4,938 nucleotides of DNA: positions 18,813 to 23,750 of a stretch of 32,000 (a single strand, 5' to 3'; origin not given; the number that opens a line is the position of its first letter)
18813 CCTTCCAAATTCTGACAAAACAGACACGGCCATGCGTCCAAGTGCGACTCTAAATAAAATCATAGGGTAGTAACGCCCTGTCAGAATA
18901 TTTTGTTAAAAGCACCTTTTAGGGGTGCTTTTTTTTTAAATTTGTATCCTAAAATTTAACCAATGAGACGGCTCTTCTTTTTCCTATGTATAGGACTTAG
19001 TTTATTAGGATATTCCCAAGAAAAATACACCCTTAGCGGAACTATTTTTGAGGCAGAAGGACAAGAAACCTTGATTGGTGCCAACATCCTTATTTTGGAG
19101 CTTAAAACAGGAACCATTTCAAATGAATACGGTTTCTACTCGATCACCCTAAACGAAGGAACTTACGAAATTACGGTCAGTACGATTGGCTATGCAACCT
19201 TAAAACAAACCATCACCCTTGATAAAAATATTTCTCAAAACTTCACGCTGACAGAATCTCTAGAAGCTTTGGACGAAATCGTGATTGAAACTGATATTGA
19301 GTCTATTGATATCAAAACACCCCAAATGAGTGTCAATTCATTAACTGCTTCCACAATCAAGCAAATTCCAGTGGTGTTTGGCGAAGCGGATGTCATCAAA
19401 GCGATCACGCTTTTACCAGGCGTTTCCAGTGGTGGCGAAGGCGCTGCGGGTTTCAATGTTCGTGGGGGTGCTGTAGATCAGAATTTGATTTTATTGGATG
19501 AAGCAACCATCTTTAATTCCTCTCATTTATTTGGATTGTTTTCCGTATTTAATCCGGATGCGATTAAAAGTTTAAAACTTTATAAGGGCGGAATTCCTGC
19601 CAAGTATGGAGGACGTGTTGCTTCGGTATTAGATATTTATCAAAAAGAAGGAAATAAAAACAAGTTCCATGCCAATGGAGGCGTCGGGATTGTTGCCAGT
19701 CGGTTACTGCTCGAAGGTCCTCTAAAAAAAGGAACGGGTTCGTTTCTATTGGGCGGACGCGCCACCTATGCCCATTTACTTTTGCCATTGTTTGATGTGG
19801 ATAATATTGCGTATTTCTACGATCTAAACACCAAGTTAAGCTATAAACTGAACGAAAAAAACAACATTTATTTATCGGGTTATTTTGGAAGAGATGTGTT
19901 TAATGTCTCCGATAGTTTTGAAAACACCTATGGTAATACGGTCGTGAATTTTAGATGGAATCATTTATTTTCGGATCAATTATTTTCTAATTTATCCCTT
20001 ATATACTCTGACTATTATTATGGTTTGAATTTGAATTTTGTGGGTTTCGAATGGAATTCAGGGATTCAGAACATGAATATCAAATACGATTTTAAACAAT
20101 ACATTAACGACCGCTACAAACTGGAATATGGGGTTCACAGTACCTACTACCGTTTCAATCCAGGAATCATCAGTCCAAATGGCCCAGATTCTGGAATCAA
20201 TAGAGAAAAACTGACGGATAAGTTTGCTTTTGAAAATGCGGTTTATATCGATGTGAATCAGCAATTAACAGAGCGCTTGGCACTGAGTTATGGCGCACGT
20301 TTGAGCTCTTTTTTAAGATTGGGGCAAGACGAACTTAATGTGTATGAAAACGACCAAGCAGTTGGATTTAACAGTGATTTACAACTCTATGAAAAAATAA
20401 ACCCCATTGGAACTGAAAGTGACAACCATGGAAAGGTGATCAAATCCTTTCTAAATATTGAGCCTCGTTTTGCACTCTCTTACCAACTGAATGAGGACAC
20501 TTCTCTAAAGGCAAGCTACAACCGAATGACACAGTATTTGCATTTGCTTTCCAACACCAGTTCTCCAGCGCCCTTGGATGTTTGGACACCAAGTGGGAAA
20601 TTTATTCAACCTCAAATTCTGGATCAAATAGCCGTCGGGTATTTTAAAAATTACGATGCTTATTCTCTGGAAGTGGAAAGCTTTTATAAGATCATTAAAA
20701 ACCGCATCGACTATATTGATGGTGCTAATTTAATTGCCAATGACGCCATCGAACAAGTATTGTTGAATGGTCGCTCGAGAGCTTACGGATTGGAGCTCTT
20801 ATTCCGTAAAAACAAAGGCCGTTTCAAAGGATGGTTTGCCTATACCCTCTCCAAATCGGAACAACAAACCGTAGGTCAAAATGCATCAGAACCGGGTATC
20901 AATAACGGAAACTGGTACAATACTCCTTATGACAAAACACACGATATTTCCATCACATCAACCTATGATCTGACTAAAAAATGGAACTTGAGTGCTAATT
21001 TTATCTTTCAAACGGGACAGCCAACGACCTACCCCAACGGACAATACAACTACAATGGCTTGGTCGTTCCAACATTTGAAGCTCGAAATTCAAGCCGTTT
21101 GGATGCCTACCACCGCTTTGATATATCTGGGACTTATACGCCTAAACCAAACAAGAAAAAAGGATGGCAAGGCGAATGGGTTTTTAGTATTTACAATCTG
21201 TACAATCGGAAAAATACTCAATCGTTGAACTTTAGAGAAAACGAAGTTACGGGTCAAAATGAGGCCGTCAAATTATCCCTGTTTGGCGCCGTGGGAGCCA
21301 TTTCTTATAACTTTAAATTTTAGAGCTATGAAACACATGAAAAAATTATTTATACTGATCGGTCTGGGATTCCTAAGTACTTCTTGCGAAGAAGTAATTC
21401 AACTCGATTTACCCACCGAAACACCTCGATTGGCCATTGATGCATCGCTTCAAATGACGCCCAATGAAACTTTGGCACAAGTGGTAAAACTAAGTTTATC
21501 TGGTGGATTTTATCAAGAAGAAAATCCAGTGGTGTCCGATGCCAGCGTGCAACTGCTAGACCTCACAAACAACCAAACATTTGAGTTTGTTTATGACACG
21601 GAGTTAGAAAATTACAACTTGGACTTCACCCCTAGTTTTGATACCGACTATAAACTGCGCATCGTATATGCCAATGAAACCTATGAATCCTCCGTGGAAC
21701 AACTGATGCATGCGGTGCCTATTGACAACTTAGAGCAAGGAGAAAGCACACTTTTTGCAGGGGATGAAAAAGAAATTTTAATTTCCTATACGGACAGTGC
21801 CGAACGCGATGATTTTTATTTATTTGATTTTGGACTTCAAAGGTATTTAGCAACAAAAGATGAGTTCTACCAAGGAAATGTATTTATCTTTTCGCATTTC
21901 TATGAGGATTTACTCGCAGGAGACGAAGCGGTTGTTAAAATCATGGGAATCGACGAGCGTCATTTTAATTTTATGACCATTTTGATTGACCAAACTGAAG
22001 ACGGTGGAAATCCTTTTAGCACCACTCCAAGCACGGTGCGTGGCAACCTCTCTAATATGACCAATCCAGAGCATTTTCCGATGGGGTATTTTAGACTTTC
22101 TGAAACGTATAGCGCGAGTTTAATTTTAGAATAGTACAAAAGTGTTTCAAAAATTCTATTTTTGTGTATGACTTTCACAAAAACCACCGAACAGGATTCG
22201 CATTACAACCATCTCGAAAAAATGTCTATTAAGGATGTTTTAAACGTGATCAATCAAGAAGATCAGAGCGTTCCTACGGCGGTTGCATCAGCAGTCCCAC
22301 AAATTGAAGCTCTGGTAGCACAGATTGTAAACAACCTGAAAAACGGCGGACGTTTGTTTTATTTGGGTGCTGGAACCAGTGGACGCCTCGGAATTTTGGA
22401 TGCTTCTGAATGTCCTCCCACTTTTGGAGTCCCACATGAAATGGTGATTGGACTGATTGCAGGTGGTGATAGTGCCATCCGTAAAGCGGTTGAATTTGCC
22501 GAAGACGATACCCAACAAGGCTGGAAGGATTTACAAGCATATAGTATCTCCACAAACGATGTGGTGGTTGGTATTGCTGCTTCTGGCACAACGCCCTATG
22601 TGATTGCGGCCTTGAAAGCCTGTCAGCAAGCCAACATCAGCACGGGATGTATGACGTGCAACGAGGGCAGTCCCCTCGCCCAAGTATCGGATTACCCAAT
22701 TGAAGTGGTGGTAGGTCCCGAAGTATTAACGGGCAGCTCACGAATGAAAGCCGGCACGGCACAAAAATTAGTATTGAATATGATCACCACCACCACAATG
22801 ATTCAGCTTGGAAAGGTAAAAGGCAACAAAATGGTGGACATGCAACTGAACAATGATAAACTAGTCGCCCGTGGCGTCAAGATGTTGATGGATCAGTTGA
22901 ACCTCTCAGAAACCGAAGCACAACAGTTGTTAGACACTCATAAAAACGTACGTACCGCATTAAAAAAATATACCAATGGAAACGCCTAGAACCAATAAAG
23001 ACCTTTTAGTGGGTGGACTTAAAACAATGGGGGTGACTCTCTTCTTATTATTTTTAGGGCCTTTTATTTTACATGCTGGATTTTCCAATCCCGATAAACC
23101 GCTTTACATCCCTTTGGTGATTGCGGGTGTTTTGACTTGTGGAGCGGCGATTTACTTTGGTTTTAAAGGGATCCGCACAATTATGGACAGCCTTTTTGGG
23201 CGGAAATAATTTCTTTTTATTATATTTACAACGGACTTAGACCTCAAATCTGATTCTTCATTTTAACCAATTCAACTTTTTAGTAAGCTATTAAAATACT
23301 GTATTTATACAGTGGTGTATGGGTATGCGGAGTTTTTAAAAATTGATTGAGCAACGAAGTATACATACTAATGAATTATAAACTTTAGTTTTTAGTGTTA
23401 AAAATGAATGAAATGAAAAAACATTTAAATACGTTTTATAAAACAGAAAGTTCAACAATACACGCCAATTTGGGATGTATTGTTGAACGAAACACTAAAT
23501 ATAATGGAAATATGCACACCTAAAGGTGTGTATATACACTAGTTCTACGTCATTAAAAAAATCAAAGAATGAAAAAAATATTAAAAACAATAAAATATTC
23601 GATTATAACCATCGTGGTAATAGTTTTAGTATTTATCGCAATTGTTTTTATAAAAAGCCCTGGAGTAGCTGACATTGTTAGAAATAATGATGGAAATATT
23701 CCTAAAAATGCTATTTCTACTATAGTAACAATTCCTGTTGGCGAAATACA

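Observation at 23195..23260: Each repeat copy carries a complete Bacteroidetes-type promoter at fixed distance from the core: portable promoter and leader, or a Pc/attI-like platform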

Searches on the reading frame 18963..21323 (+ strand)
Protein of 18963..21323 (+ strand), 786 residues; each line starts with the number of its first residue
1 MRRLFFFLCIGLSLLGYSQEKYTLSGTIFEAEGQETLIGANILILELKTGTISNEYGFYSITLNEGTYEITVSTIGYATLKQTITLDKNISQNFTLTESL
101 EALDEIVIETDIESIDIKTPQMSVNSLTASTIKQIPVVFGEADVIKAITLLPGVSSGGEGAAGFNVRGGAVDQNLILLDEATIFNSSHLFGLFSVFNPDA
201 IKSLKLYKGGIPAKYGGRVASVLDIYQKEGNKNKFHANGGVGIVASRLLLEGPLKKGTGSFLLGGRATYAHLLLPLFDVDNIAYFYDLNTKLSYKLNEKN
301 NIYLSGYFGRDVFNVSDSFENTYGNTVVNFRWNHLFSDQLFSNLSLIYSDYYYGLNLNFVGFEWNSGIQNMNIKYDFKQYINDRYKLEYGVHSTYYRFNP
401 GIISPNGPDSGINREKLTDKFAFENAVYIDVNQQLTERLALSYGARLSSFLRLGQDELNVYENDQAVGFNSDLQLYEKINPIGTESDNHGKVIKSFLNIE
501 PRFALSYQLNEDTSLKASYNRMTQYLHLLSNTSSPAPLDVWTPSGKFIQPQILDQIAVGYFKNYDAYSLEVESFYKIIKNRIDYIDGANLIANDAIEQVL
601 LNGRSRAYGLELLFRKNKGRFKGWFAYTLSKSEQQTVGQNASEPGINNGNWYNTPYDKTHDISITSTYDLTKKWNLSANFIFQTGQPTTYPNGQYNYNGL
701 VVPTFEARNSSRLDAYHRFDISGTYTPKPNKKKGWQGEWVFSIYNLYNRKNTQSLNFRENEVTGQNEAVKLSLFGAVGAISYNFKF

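Call 66: search_protein_families(library=pfam, proteins=[window:18963-21323:+], max_evalue=0.00001)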
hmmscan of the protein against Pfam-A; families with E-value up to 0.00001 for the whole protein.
window:18963-21323:+ (786 aa): 4 families
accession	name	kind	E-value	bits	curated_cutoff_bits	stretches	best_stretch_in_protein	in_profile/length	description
PF13715.12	CarbopepD_reg_2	-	8.1e-19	67.9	32.2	1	24-108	1-88/88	CarboxypepD_reg-like domain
PF13620.12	CarboxypepD_reg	-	6.1e-10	39.7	32.3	1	23-97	1-82/82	Carboxypeptidase regulatory-like domain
PF07715.20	Plug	-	1.2e-09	39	23.9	1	121-218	6-102/107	TonB-dependent Receptor Plug Domain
PF14905.12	OMP_b-brl_3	-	6.8e-07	29.1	27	1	333-689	19-341/408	Outer membrane protein beta-barrel family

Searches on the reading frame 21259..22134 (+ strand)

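Call 66: search_protein_families(library=pfam, proteins=[window:21259-22134:+], max_evalue=0.00001)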
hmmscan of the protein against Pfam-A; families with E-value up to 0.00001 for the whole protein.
window:21259-22134:+ (291 aa): 1 family
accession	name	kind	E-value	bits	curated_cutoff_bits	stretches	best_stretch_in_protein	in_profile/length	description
PF14054.11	DUF4249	-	1.4e-17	64.6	28.5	1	45-266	2-255/269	Domain of unknown function (DUF4249)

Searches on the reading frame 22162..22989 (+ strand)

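Call 66: search_protein_families(library=pfam, proteins=[window:22162-22989:+], max_evalue=0.00001)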
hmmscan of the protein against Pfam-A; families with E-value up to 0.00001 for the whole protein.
window:22162-22989:+ (275 aa): 5 families
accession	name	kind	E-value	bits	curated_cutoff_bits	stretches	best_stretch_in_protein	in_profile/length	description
PF22645.1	GKRP_SIS_N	-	2.9e-21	75.8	27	1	48-154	2-112/113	Glucokinase regulatory protein N-terminal SIS domain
PF01380.27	SIS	-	5.3e-10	39.7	25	1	126-209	48-129/131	SIS domain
PF22198.1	GKRP_SIS_2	-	7.4e-09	36.1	27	1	47-106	6-65/191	Glucokinase regulatory protein, second SIS domain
PF20741.3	GKRP-like_C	-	1.5e-06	29.1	27.7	0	222-257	2-37/100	C-terminal lid domain of glucokinase regulatory protein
PF13580.11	SIS_2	-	4e-06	27.3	27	0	42-160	15-132/138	SIS domain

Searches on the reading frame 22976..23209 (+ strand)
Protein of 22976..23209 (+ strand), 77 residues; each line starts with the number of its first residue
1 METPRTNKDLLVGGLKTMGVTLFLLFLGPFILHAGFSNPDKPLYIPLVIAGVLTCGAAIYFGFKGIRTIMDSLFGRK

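Call 35: search_protein_families(library=pfam, proteins=[window:22976-23209:+], max_evalue=0.01)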
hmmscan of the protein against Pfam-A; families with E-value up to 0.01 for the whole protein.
window:22976-23209:+ (77 aa): 1 family
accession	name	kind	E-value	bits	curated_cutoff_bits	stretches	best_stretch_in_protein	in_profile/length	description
PF19589.4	DUF6095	-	2.4e-31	108.2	23.8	1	5-75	2-72/73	Family of unknown function (DUF6095)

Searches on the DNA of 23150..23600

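Call 15: search_rna_families(source=window, start=23150, end=23600, threshold=evalue, max_evalue=10)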
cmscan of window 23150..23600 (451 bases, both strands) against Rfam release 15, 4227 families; matches with E-value up to 10: 6.
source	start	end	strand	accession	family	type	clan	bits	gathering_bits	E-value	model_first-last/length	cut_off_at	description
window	23423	23456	+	RF01316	CRISPR-DR3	Gene; CRISPR;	-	20.1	41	5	1-30/30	no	CRISPR RNA direct repeat element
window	23235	23266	-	RF01585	snoR07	Gene; snRNA; snoRNA; CD-box;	-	19.2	44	2.4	1-88/88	no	small nucleolar RNA snoR07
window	23408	23491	+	RF02905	sRNA41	Gene; sRNA;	-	16.2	45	5.4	1-113/113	no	Archaeal Small RNA 41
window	23452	23485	+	RF03362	mir-9436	Gene; miRNA;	-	15.7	80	3.1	1-66/66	no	mir-9436 microRNA precursor family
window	23449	23489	+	RF03498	mir-3145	Gene; miRNA;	-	15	98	6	1-84/84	no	mir-3145 microRNA precursor family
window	23418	23487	-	RF01494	rliD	Gene; antisense;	-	11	50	1.2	122-191/327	no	Listeria sRNA rliD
